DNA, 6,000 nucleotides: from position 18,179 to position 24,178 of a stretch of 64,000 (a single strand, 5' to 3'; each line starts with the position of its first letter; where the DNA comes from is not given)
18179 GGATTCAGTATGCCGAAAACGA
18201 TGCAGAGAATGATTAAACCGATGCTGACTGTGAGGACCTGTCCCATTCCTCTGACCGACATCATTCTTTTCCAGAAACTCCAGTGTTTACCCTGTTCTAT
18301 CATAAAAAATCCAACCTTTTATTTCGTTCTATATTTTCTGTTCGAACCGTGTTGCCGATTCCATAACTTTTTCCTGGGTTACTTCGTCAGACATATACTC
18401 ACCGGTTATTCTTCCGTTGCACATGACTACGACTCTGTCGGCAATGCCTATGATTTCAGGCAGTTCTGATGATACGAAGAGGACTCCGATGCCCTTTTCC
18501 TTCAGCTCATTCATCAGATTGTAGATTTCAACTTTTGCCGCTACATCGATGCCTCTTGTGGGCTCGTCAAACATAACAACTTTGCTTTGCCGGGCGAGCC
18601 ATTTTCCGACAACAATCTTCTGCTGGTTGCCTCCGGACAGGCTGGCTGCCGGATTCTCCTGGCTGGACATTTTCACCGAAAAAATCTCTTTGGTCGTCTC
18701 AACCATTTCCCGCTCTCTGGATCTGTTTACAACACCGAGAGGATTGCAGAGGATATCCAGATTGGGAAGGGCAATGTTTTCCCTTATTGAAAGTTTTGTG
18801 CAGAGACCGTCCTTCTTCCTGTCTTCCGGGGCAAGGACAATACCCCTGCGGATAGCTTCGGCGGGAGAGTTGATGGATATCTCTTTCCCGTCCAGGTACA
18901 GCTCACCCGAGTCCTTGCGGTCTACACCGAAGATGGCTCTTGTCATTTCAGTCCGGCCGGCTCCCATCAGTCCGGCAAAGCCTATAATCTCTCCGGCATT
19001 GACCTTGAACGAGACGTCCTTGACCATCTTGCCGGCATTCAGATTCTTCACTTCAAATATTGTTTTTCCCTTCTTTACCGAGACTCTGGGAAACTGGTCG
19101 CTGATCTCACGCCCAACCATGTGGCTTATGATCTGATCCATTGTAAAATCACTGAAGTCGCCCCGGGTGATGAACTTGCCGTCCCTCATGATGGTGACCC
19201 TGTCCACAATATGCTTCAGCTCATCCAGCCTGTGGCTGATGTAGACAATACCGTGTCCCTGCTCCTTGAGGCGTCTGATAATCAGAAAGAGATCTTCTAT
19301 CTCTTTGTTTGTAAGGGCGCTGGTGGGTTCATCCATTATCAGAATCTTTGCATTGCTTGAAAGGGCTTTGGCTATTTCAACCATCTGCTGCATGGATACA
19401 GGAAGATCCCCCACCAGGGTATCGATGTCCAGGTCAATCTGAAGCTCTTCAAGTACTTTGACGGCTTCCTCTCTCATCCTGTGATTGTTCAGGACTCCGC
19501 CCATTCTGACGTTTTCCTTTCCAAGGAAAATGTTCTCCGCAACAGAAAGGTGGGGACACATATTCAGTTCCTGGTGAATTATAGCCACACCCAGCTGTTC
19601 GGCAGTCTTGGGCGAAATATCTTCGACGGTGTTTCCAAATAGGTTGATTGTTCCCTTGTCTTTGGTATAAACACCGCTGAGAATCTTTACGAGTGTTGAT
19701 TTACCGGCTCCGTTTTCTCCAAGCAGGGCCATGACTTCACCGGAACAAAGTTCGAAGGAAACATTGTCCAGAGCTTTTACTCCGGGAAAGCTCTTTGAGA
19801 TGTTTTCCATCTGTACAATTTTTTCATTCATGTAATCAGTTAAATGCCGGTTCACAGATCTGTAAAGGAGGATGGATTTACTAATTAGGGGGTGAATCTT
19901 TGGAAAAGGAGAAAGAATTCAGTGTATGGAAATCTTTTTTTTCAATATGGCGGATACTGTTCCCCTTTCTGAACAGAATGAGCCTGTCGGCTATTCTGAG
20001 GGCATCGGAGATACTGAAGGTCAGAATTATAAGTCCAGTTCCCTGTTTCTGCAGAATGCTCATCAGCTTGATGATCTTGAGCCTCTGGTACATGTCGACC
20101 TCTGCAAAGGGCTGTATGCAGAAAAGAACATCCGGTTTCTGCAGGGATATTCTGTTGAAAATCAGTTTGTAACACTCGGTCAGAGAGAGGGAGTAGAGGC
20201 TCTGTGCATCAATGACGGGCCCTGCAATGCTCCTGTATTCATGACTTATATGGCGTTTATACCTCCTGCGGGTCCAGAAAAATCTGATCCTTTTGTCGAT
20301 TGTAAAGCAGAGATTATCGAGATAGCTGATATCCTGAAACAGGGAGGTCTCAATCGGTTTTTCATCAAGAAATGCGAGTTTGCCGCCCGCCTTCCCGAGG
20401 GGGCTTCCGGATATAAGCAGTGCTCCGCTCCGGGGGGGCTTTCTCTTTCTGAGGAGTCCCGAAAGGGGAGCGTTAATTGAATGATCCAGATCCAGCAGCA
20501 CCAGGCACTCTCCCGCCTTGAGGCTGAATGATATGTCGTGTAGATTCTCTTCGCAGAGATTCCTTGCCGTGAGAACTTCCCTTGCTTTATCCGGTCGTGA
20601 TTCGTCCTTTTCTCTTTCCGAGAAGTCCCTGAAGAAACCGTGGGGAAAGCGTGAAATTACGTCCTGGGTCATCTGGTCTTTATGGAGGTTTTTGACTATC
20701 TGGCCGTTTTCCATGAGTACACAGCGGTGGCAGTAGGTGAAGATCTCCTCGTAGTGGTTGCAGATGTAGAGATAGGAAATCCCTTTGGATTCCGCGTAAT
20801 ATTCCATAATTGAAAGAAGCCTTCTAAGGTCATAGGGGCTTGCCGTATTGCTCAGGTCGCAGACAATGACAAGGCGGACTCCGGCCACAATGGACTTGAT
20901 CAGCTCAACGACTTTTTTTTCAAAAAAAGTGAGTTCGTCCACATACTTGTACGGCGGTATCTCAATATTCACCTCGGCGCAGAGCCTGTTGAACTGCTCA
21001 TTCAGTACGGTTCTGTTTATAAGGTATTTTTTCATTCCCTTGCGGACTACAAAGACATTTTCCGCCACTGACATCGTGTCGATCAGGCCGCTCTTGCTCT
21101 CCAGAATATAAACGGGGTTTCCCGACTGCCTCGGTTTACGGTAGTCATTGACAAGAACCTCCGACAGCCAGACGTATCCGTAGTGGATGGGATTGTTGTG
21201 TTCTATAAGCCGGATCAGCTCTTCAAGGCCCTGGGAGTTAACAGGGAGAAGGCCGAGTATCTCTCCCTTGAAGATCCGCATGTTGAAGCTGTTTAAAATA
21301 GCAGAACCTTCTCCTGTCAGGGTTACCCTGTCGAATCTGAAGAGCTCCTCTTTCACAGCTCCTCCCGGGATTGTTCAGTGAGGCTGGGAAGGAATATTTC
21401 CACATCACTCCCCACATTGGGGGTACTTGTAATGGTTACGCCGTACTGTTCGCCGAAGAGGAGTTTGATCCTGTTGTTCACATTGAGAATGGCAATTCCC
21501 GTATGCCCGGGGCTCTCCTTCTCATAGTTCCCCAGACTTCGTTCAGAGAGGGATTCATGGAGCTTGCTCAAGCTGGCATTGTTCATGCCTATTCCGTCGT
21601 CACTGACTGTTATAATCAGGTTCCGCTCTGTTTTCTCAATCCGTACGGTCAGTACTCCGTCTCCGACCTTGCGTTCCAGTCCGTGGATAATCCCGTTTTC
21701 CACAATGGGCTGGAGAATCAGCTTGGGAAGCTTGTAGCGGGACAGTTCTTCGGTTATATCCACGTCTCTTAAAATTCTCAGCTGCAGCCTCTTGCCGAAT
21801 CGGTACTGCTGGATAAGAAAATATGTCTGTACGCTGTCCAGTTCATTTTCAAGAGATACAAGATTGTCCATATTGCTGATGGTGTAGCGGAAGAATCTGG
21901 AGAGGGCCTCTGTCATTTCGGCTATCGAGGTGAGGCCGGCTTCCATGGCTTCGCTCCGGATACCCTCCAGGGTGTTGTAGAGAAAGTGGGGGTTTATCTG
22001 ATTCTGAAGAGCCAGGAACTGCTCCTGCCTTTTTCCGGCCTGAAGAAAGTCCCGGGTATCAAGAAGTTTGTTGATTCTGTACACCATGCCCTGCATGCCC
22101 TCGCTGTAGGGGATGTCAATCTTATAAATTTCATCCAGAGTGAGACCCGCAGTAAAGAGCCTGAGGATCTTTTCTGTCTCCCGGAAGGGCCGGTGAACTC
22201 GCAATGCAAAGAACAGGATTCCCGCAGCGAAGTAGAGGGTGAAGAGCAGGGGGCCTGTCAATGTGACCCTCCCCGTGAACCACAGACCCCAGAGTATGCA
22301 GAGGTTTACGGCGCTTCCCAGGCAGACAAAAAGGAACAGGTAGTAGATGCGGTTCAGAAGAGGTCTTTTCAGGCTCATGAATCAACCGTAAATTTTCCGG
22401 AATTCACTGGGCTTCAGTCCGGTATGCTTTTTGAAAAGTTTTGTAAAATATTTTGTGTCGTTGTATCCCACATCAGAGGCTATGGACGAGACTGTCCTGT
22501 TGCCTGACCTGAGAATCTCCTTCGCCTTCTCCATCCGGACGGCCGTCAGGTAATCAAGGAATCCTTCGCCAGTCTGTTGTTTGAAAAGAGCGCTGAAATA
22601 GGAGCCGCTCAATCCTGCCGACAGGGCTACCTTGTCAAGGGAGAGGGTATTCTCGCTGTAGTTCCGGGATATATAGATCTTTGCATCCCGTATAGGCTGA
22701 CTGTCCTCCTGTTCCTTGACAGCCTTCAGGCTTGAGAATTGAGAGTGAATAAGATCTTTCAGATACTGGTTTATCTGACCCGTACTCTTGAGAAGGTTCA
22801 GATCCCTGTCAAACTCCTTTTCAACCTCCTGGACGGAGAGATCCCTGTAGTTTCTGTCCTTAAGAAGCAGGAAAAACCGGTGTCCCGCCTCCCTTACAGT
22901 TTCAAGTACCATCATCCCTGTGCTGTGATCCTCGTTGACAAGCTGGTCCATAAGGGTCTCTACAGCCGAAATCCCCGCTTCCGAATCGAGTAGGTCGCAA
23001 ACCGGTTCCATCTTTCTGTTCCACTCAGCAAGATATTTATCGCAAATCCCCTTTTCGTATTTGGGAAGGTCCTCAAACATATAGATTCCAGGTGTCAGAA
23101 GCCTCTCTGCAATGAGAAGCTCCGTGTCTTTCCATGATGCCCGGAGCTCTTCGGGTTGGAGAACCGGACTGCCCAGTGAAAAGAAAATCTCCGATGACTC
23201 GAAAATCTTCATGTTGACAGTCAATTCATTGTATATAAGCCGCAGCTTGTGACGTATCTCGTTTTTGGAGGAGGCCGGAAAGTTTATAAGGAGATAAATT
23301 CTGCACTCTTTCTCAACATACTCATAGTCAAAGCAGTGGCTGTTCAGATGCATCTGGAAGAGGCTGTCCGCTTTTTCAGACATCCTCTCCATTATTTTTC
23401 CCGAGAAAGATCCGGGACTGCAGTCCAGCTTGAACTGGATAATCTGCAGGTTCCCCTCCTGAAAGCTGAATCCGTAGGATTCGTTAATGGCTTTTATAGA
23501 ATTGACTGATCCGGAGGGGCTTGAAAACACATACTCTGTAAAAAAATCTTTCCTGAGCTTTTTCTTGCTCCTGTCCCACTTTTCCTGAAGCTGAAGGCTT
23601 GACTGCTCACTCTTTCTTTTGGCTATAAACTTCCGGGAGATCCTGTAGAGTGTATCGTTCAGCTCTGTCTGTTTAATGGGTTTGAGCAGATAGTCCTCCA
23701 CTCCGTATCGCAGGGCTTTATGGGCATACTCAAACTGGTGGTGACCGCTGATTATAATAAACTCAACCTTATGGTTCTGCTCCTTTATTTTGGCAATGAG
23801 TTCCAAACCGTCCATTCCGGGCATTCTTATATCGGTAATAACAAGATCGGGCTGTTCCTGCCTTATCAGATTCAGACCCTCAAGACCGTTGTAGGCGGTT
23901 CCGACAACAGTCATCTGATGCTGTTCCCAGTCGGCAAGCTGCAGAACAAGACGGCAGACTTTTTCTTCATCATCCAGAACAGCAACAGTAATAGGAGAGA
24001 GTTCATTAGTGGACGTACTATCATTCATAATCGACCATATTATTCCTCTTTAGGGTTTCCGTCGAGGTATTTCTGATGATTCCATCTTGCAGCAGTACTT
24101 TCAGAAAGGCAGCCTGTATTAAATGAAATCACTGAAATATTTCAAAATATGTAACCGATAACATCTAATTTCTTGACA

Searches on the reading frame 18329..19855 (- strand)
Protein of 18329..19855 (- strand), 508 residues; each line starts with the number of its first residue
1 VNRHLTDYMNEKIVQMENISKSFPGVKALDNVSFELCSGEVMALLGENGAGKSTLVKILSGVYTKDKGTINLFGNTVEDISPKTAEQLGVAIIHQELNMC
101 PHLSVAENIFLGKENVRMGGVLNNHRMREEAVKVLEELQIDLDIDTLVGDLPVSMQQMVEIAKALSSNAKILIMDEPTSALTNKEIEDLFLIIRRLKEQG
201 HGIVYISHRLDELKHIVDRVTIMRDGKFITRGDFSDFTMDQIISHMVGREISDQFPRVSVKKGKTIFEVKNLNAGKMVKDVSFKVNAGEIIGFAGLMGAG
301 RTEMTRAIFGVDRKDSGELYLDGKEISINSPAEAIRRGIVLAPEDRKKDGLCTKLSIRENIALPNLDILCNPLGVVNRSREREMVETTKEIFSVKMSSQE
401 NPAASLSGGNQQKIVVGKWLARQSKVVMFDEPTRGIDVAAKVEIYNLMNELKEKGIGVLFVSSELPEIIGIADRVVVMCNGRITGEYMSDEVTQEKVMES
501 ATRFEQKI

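Call 75: search_protein_families(library=pfam, proteins=[window:18329-19855:-])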
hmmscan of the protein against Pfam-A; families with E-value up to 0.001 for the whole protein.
window:18329-19855:- (508 aa): 5 families
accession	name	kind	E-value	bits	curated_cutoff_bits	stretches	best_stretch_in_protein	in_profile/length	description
PF00005.33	ABC_tran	-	2.3e-53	180.9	25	2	29-179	1-137/137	ABC transporter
PF13304.12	AAA_21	-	1.6e-09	38.7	27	0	399-462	231-297/304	AAA domain, putative AbiEii toxin, Type IV TA system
PF02367.23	TsaE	-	0.00013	22.3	26.6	0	36-59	18-41/128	Threonylcarbamoyl adenosine biosynthesis protein TsaE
PF09818.15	ABC_ATPase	-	0.00022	20.8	23.2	0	154-213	161-218/283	P-loop domain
PF13476.12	AAA_23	-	0.00094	20.3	27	0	17-68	5-48/201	AAA domain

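Call 80: search_protein_families(library=ncbifam, proteins=[window:18329-19855:-], max_evalue=0.000001)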
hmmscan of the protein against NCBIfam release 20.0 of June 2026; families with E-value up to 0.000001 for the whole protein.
window:18329-19855:- (508 aa): 187 families (the best 25 are shown)
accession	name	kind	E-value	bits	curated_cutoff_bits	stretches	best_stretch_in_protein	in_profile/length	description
NF008030.0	PRK10762.1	equivalog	2e-177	590.9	745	1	11-502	2-492/501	ribose ABC transporter ATP-binding protein RbsA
NF010069.0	PRK13549.1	equivalog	5.3e-174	579.4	699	1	9-506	1-506/513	xylose ABC transporter ATP-binding protein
NF008442.0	PRK11288.1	equivalog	9.3e-169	561.9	689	1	11-502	5-496/504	L-arabinose ABC transporter ATP-binding protein AraG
NF007253.0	PRK09700.1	equivalog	1.6e-167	558.2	772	1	9-502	1-507/510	D-allose ABC transporter ATP-binding protein AlsA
NF008215.0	PRK10982.1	equivalog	4.6e-159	530.2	828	1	6-504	6-505/506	galactose/methyl galactoside ABC transporter ATP-binding protein MglA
TIGR02633.1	xylG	equivalog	1.3e-154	515.4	723.65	1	14-501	2-499/500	D-xylose ABC transporter ATP-binding protein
NF040905.2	GguA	equivalog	1.7e-154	514.9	810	1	13-499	1-498/500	multiple monosaccharide ABC transporter ATP-binding protein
NF041861.1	YtfR_transport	equivalog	1.7e-144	481.9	850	1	14-500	2-489/492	galactofuranose ABC transporter, ATP-binding protein YtfR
NF011967.0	PRK15439.1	equivalog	1.2e-128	429.8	586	1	9-501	7-499/510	autoinducer 2 ABC transporter ATP-binding protein LsrA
NF047930.1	ABC_ATP_B6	equivalog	6.1e-105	351.7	670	1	13-498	2-505/510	putative B6 ABC transporter ATP-binding protein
TIGR04406.1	LPS_export_lptB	equivalog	3.1e-67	226.4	240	2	14-242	2-227/239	LPS export ABC transporter ATP-binding protein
TIGR03410.1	urea_trans_UrtE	equivalog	4.2e-65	219.4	285.8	2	15-246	2-228/230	urea ABC transporter ATP-binding subunit UrtE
TIGR01188.1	drrA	subfamily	1.9e-62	211.3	312.45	2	21-238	1-212/302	daunorubicin resistance ABC transporter, ATP-binding protein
TIGR02142.1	modC_ABC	equivalog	3.7e-61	207.3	285.05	2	31-249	15-231/353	molybdenum ABC transporter ATP-binding protein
TIGR03265.1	PhnT2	equivalog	2.6e-60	204.5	457.7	2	12-229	3-214/353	putative 2-aminoethylphosphonate ABC transporter ATP-binding protein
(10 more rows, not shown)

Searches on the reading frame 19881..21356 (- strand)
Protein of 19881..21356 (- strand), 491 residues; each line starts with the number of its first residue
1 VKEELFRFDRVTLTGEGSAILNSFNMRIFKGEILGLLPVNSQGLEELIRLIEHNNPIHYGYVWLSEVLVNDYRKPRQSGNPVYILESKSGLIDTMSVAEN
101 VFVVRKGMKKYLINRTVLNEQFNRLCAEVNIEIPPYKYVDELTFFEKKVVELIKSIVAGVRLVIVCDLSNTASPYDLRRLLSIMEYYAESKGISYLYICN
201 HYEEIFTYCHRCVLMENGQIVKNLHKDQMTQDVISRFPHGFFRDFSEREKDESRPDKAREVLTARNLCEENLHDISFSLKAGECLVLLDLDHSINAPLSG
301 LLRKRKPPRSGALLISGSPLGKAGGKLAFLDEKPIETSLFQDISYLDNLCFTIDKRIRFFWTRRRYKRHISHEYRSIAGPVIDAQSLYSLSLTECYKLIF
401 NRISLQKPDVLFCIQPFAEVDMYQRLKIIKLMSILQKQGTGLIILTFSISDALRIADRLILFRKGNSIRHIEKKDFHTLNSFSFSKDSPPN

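Call 75: search_protein_families(library=pfam, proteins=[window:19881-21356:-])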
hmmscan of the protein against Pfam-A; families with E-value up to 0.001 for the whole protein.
window:19881-21356:- (491 aa): 1 family
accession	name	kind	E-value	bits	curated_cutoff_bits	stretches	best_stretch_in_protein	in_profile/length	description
PF00005.33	ABC_tran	-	7.5e-06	27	25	0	21-164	1-131/137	ABC transporter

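Call 80: search_protein_families(library=ncbifam, proteins=[window:19881-21356:-], max_evalue=0.000001)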
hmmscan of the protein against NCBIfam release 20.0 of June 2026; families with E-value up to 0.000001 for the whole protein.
window:19881-21356:- (491 aa): 50 families (the best 25 are shown)
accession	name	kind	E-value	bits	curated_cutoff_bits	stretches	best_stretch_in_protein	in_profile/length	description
NF010069.0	PRK13549.1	equivalog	2.7e-29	102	699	1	2-285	2-291/513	xylose ABC transporter ATP-binding protein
NF008215.0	PRK10982.1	equivalog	2.6e-26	92.3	828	1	20-287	28-294/506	galactose/methyl galactoside ABC transporter ATP-binding protein MglA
NF008030.0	PRK10762.1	equivalog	8.4e-26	90.7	745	1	7-468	6-474/501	ribose ABC transporter ATP-binding protein RbsA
NF007253.0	PRK09700.1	equivalog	1.1e-25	90.3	772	1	4-475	4-495/510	D-allose ABC transporter ATP-binding protein AlsA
NF008442.0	PRK11288.1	equivalog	8.5e-25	87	689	1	4-477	6-487/504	L-arabinose ABC transporter ATP-binding protein AraG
NF011967.0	PRK15439.1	equivalog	1.1e-24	86.8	586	1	16-476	22-490/510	autoinducer 2 ABC transporter ATP-binding protein LsrA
NF040905.2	GguA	equivalog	7.1e-24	84.1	810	1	11-248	7-245/500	multiple monosaccharide ABC transporter ATP-binding protein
NF041861.1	YtfR_transport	equivalog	1.5e-23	83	850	1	10-477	6-482/492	galactofuranose ABC transporter, ATP-binding protein YtfR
TIGR02633.1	xylG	equivalog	5.7e-22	77.8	723.65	1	11-287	7-291/500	D-xylose ABC transporter ATP-binding protein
NF047930.1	ABC_ATP_B6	equivalog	7.6e-20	71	670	1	89-322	86-334/510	putative B6 ABC transporter ATP-binding protein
TIGR04406.1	LPS_export_lptB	equivalog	2.8e-18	66.1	240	2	334-470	82-216/239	LPS export ABC transporter ATP-binding protein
TIGR02769.1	nickel_nikE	equivalog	2.4e-15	56.8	332.55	0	171-228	177-237/265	nickel import ATP-binding protein NikE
NF006987.0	PRK09452.1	equivalog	3.3e-15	55.7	482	1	3-222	15-228/378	spermidine/putrescine ABC transporter ATP-binding protein PotA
NF043075.1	MMSYN1_0197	equivalog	5.1e-15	55.3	550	1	10-221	7-212/341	spermidine/putrescine ABC transporter ATP-binding protein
TIGR02315.1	ABC_phnC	equivalog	1.8e-13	50.5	266.1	1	15-236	12-240/243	phosphonate ABC transporter ATP-binding protein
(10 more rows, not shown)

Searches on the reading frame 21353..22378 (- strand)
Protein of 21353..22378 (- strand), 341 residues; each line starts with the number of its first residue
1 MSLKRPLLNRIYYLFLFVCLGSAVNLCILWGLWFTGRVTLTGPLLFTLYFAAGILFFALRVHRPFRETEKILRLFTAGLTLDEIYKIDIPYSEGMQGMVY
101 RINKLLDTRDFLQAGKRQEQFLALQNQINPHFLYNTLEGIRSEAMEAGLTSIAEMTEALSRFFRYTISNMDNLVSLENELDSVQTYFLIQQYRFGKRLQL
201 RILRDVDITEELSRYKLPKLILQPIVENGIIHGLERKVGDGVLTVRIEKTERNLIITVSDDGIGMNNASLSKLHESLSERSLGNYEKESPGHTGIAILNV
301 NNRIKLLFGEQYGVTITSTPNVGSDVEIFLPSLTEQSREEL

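Call 75: search_protein_families(library=pfam, proteins=[window:21353-22378:-])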
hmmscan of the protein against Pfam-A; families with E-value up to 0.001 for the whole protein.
window:21353-22378:- (341 aa): 2 families
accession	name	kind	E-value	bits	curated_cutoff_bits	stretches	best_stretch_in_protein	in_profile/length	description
PF06580.19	His_kinase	-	1.8e-24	86.3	25.2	1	120-198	2-81/81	Histidine kinase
PF02518.31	HATPase_c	-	1.8e-12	48.1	26.4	1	219-332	7-109/111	Histidine kinase-, DNA gyrase B-, and HSP90-like ATPase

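Call 80: search_protein_families(library=ncbifam, proteins=[window:21353-22378:-], max_evalue=0.000001)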
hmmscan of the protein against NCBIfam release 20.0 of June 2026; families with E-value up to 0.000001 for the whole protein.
window:21353-22378:- (341 aa): 0 families

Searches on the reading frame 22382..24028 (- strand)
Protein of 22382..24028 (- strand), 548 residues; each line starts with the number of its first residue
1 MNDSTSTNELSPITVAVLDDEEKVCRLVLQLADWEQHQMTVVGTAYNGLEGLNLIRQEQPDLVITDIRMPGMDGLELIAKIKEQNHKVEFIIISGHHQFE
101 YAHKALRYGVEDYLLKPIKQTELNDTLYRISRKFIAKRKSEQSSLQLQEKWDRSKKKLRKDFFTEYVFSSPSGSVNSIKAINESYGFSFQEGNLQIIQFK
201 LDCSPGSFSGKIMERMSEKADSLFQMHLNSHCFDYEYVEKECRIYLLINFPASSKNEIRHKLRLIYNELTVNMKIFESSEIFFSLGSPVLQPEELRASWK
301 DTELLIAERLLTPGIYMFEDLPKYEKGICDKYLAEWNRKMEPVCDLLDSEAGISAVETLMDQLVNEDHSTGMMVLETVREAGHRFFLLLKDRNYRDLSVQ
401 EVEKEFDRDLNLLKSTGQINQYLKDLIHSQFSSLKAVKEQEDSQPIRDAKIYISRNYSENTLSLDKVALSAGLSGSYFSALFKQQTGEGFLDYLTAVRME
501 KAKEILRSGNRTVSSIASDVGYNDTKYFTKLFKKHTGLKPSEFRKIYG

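Call 75: search_protein_families(library=pfam, proteins=[window:22382-24028:-])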
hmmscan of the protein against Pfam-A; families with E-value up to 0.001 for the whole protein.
window:22382-24028:- (548 aa): 3 families
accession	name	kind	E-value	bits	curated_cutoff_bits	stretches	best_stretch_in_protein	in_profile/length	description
PF00072.30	Response_reg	-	4e-28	98.2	30.2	1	15-126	1-109/111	Response regulator receiver domain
PF12833.13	HTH_18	-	1.1e-21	77.3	33.6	1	469-545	3-79/80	Helix-turn-helix domain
PF00165.29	HTH_AraC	-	2.9e-20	72.4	26.6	2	506-545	1-42/42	Bacterial regulatory helix-turn-helix proteins, AraC family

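Call 80: search_protein_families(library=ncbifam, proteins=[window:22382-24028:-], max_evalue=0.000001)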
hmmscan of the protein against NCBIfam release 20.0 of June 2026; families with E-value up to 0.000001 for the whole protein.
window:22382-24028:- (548 aa): 110 families (the best 25 are shown)
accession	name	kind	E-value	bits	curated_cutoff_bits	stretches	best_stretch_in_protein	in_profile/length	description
NF045505.1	RR_RssB_Pseudo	equivalog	1.1e-22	80.6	700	1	13-122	6-112/394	two-component system response regulator RssB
TIGR02875.1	spore_0_A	equivalog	1.2e-22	80.4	200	1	12-153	2-144/262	sporulation transcription factor Spo0A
NF007860.0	PRK10572.1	equivalog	3.2e-22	78.7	208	1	425-546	164-284/292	arabinose operon transcriptional regulator AraC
NF008677.0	PRK11697.1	equivalog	7.9e-22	77.8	246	1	13-144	2-130/238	two-component system response regulator BtsR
NF047788.1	TransRegPocR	equivalog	1.2e-21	77.3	500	1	435-545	180-289/296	transcriptional regulator PocR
NF007969.0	PRK10693.1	equivalog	1.6e-21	76.7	329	1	15-153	10-145/337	two-component system response regulator RssB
NF049932.1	TranspRegBtr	equivalog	1.8e-20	73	900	1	409-544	134-263/531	bacillibactin transport transcriptional regulator Btr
NF047455.1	TF_Staph_AryK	equivalog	1.4e-19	69.9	850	1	437-547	150-259/759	transcriptional regulator AryK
NF006900.1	PRK09390.1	equivalog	2.2e-19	69.8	255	1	14-147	6-136/203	response regulator FixJ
NF007935.0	PRK10651.1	equivalog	1.4e-18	66.9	250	1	11-128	5-121/216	two-component system response regulator NarL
TIGR01818.1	ntrC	equivalog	2.9e-18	65.9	558.6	1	16-139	2-119/463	nitrogen regulation protein NR(I)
NF008469.0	PRK11361.1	equivalog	1.8e-17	63.2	714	1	14-132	6-121/461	acetoacetate metabolism transcriptional regulator AtoC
NF049963.1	RespRegFlgRCampy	domain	2.2e-17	63.1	750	1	17-155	6-134/429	fla regulon two-component system response regulator FlgR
NF051870.1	NAssimRespRegNtrX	equivalog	2.6e-17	62.8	600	1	15-149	4-135/452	nitrogen assimilation response regulator NtrX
NF001965.0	PRK00742.1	subfamily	3.1e-17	62.8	293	1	12-142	3-135/357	chemotaxis-specific protein-glutamate methyltransferase CheB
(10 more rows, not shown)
